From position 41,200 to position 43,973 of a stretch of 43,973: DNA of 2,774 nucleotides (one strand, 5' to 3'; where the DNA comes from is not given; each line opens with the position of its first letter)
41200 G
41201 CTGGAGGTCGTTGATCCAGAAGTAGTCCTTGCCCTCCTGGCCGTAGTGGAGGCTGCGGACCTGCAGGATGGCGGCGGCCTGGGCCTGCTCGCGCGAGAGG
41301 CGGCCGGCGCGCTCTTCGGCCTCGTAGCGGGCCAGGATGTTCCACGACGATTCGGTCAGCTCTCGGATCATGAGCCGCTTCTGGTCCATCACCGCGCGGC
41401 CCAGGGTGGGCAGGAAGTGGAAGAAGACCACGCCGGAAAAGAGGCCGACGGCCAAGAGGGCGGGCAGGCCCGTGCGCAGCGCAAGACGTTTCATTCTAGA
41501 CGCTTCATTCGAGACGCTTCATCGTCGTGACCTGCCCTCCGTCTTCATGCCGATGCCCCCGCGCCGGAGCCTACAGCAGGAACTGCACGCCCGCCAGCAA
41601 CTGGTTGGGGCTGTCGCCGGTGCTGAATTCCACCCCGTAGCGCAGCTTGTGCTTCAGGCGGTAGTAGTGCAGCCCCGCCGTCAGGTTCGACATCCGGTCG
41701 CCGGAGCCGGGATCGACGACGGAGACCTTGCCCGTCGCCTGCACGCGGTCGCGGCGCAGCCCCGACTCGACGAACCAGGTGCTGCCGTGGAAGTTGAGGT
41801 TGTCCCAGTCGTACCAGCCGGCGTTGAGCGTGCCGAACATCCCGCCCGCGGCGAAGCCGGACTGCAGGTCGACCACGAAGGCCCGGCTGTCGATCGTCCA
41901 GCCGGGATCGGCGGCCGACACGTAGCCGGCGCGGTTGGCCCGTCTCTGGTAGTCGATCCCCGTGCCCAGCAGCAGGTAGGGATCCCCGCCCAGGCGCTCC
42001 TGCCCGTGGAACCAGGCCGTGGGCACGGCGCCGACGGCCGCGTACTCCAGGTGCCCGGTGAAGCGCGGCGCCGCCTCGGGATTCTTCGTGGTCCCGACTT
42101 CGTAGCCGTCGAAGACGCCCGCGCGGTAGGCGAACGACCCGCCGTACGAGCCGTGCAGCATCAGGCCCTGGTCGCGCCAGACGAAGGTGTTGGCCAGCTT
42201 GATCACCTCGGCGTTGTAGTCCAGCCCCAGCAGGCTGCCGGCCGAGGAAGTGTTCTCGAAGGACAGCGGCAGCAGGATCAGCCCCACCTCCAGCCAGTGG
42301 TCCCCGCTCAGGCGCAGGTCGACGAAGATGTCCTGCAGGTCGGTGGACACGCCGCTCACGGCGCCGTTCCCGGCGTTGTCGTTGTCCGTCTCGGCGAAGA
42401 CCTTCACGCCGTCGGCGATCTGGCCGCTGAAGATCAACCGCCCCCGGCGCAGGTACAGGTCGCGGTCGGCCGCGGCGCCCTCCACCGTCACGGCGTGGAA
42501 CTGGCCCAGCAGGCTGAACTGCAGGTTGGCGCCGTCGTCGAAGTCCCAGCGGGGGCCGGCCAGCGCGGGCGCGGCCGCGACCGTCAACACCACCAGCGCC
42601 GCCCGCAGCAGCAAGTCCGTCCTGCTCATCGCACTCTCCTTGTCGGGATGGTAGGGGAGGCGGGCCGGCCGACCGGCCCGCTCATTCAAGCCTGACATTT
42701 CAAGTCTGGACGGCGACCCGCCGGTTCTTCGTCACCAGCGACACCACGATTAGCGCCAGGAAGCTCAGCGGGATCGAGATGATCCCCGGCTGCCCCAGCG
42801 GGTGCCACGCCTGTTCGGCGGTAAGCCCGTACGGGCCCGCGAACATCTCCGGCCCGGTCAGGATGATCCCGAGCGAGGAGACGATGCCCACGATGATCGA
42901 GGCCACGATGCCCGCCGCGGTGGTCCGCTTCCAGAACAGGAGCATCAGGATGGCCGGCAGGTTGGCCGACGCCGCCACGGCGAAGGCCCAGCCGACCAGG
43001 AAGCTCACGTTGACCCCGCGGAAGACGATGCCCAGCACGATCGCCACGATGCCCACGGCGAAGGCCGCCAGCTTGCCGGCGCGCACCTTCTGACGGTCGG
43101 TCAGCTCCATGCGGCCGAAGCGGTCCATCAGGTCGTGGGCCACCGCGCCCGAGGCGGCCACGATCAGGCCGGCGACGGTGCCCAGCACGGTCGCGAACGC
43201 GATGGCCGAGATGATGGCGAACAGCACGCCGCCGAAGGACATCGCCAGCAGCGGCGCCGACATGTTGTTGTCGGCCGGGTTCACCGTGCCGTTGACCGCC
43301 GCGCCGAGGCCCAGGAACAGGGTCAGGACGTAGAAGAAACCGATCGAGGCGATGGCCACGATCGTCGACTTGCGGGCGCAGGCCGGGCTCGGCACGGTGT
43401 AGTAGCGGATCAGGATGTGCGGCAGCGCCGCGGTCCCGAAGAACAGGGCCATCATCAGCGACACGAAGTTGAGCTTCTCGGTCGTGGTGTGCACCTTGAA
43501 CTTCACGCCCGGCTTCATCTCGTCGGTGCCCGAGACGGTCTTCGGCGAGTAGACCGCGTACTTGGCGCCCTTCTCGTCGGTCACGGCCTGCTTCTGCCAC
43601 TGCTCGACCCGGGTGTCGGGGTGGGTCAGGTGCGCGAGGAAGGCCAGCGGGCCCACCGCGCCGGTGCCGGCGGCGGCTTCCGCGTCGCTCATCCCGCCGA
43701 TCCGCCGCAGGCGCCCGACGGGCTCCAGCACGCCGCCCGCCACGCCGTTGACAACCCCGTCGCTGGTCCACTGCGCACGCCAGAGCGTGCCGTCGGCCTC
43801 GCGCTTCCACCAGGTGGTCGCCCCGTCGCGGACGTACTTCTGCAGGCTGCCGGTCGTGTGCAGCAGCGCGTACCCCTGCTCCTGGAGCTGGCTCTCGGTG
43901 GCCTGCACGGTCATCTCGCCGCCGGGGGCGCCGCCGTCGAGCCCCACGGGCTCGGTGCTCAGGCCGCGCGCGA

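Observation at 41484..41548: Start codon of the sensor gene tandemly triplicated, creating a relay of ATGA-overlapping mini-ORFs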

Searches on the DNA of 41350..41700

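Call 29: search_rna_families(source=window, start=41350, end=41700, threshold=evalue, max_evalue=10)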
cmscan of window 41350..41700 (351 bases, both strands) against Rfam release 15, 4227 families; matches with E-value up to 10: 1.
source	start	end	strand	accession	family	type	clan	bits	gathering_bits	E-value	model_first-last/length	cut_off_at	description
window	41437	41457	+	RF01768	flavi_FSE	Cis-reg; frameshift_element;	-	11.3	43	4.7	1-62/62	no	ribosomal frameshift site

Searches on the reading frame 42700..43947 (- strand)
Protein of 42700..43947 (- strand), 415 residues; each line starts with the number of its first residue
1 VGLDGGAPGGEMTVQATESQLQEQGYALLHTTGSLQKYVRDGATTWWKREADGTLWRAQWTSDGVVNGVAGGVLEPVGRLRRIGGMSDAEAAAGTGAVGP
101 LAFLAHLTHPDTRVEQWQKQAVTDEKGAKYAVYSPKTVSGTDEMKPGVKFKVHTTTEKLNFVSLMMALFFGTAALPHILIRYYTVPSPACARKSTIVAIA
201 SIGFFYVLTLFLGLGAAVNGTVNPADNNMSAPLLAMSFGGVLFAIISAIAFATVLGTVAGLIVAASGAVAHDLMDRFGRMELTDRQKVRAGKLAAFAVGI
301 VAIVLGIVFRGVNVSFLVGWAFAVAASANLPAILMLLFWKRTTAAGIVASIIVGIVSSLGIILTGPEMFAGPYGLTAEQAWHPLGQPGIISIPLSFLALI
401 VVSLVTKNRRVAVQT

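Call 7: search_protein_families(library=pfam, proteins=[window:42700-43947:-], max_evalue=0.01)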
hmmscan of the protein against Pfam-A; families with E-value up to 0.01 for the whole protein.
window:42700-43947:- (415 aa): 1 family
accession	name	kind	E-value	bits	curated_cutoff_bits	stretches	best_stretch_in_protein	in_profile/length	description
PF00474.23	SSF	-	3.4e-33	115.5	22.8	1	141-354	187-406/406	Sodium:solute symporter family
